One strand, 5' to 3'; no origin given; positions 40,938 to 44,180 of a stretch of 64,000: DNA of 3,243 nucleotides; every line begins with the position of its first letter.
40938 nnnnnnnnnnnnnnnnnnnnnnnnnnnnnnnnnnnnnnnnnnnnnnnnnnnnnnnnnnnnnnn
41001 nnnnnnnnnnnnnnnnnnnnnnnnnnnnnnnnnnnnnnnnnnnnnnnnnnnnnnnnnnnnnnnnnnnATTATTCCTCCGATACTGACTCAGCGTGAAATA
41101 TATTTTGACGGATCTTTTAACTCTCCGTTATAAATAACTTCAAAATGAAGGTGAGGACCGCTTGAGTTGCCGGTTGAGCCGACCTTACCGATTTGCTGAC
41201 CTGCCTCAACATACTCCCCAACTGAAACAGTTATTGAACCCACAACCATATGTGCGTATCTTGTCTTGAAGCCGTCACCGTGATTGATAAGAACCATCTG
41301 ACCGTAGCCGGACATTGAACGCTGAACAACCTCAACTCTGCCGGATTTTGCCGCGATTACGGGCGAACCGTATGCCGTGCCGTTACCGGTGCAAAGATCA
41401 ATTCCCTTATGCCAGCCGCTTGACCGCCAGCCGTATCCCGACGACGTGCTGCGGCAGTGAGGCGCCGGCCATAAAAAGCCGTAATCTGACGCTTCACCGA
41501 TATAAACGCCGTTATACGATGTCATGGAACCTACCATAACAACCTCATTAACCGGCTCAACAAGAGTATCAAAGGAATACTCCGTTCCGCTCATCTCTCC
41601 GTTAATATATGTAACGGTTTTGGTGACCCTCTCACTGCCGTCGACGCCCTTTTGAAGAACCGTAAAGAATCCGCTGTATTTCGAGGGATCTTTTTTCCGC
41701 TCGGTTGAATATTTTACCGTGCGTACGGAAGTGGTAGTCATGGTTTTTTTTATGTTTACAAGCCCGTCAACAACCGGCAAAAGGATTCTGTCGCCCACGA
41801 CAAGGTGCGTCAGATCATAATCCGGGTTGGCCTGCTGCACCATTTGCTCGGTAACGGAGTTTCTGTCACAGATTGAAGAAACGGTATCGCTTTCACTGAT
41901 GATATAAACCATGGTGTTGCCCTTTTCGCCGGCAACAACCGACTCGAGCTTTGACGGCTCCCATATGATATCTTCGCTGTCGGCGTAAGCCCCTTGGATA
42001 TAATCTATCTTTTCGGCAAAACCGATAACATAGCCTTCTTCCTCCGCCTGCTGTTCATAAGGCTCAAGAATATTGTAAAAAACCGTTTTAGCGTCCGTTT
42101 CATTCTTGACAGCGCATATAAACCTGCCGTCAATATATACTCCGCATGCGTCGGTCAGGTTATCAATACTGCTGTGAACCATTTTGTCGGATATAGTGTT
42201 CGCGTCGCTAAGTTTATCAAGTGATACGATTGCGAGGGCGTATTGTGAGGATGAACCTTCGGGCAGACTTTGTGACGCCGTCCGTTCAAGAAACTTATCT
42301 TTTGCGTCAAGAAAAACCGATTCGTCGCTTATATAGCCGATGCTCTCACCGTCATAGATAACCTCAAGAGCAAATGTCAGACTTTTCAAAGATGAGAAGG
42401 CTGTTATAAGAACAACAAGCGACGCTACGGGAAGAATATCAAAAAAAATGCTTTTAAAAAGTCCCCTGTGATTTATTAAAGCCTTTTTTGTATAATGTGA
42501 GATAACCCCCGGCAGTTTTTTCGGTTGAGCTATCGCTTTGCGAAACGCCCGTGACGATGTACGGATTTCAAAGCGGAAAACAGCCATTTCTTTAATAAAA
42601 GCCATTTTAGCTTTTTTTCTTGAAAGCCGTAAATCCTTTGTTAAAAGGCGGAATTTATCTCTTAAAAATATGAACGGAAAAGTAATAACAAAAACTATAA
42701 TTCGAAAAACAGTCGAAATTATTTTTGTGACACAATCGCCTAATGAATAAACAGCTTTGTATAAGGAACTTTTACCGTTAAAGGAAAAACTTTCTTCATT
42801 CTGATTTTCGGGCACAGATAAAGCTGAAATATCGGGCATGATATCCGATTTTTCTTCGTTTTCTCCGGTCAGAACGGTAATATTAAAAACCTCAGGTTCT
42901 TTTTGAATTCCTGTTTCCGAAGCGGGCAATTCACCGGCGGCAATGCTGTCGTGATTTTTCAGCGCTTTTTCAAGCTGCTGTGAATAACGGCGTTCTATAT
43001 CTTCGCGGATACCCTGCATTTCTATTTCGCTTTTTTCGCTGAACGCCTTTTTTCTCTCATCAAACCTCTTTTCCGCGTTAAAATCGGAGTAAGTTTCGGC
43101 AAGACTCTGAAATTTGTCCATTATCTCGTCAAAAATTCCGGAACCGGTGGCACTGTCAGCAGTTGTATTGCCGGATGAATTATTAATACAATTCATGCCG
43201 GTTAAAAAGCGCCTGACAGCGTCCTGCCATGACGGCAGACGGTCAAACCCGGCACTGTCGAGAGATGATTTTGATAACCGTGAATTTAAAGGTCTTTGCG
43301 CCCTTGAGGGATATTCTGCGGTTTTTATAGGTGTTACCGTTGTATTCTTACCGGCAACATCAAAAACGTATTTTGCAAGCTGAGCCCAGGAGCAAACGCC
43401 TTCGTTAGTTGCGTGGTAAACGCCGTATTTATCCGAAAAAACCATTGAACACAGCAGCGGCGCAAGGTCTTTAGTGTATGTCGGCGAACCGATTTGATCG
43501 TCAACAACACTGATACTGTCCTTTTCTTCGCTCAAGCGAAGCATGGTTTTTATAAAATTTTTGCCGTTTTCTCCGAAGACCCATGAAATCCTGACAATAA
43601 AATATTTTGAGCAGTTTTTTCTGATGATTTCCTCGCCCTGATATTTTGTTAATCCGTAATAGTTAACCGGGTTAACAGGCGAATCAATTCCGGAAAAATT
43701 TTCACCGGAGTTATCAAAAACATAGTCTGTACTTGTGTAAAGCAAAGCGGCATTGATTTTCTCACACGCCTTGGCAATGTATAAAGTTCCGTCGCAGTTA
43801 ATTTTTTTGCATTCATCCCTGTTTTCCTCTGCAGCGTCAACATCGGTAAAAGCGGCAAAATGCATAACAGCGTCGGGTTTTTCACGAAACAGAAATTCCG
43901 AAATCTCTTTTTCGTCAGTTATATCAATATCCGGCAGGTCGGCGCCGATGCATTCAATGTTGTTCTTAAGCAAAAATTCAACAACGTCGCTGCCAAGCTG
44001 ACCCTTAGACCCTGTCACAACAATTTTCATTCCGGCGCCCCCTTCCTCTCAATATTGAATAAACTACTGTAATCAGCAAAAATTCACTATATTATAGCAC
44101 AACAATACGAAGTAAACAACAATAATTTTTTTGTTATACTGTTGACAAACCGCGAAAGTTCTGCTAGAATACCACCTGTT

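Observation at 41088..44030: Rhamnose-precursor enzyme fused to a peptidoglycan-hydrolase module (RfbD-TM-LysM-G5-M23)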

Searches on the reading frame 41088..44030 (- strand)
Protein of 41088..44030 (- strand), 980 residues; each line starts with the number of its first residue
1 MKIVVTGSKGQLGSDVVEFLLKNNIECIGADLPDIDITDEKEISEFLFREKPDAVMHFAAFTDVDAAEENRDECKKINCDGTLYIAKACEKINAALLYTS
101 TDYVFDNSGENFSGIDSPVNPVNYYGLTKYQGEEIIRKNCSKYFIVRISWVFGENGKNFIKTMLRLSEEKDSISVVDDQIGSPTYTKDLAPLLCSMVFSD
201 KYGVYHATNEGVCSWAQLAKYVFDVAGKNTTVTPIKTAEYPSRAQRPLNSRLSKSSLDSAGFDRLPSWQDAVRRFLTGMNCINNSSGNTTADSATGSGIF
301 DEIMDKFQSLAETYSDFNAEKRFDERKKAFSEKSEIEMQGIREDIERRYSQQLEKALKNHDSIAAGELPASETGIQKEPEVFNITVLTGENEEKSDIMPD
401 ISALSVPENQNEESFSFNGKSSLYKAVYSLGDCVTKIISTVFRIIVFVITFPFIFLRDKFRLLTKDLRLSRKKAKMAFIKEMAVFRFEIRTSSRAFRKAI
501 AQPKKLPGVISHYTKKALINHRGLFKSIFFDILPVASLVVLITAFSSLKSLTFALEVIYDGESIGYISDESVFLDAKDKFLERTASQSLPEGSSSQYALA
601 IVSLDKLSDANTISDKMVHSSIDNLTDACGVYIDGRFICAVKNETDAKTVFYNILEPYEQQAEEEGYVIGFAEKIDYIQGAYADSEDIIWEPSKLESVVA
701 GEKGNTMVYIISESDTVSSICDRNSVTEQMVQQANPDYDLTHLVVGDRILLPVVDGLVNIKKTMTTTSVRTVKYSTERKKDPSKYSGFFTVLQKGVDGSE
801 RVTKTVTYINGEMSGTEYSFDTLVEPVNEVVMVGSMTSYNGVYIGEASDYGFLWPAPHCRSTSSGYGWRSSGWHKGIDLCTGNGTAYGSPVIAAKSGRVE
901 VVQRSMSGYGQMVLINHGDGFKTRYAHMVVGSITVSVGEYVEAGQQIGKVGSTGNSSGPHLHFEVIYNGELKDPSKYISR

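Call 3: search_protein_families(library=pfam, proteins=[window:41088-44030:-], max_evalue=0.01)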
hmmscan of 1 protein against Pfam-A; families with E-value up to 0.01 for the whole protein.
window:41088-44030:- (980 aa): 9 families
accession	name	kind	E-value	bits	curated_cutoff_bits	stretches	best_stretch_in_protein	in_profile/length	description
PF04321.23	RmlD_sub_bind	-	3.4e-91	305.7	27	1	1-278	1-284/287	RmlD substrate binding domain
PF01551.29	Peptidase_M23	-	4.5e-28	97.7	28.7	1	874-974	3-96/96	Peptidase family M23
PF01370.27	Epimerase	-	2.4e-26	93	20.9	1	3-177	1-203/240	NAD dependent epimerase/dehydratase family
PF16363.11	GDP_Man_Dehyd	-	1.8e-14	54.4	27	1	34-145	58-173/332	GDP-mannose 4,6 dehydratase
PF07501.17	G5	-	5e-14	52.7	23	1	765-835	3-74/75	G5 domain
PF01073.25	3Beta_HSD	-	3.6e-10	39.8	22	1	32-190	49-222/280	3-beta hydroxysteroid dehydrogenase/isomerase family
PF02719.21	Polysacc_synt_2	-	6.9e-10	39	20.2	1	36-177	62-196/293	Polysaccharide biosynthesis protein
PF07993.18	NAD_binding_4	-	1e-08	35.1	20.1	1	22-156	60-212/258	Male sterility protein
PF01476.26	LysM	-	0.00079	19.8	20.9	1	709-752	1-43/43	LysM domain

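Call 4: search_protein_families(library=ncbifam, proteins=[window:41088-44030:-], max_evalue=0.01)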
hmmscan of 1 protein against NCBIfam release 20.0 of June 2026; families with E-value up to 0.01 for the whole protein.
window:41088-44030:- (980 aa): 31 families (the best 25 are shown)
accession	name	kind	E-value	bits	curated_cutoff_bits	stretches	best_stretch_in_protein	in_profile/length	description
TIGR01214.1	rmlD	equivalog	2.3e-85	286.2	224.05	1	2-277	1-283/285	dTDP-4-dehydrorhamnose reductase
NF007440.0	PRK09987.1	equivalog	1.8e-48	165.4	308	1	1-279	1-293/299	dTDP-4-dehydrorhamnose reductase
NF052336.1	PdgHdaseHSB100310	equivalog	1.6e-25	90.2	500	1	847-970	31-146/316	peptidoglycan hydrolase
NF050804.1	CellDivDipMCaul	equivalog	7.6e-21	74.5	900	1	672-976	323-624/634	cell division endopeptidase DipM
NF052530.1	Heli_ShapePgp3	exception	2.6e-18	66.1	300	1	872-979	165-265/270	peptidoglycan metallopeptidase Pgp3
NF040883.1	amid_act_ActS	equivalog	8.8e-18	64.4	375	1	870-978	132-233/242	amidase activator ActS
NF008652.0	PRK11649.1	equivalog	1.9e-17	63.1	341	1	874-970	313-402/439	murein DD-endopeptidase MepM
NF008123.1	PRK10871.1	equivalog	1.3e-16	60.9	311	1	870-978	261-362/365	murein hydrolase activator NlpD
NF053825.1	PdgNdpepShyA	equivalog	8.9e-15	54.3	700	1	874-970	296-385/425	peptidoglycan DD-endopeptidase ShyA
NF053738.1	S2SprSpoIIQBc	equivalog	4.9e-14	52.5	250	1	875-979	123-224/232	stage II sporulation protein SpoIIQ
TIGR01179.1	galE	equivalog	6.9e-14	51.4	262.3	1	35-138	54-158/332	UDP-glucose 4-epimerase GalE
NF041208.1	celldiv_DipM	equivalog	2.1e-13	50.3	740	1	871-978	316-417/419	cell division endopeptidase DipM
NF053824.1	PdgNdpepShyC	equivalog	2.8e-12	46.3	700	1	874-974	296-389/429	peptidoglycan DD-endopeptidase ShyC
NF052529.1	PG_M23_Pgp6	exception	1.7e-11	43.4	600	1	870-974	331-428/452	peptidoglycan metallopeptidase Pgp6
NF008644.1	PRK11637.1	equivalog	1.3e-10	40.9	270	1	886-978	294-383/385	murein hydrolase activator EnvC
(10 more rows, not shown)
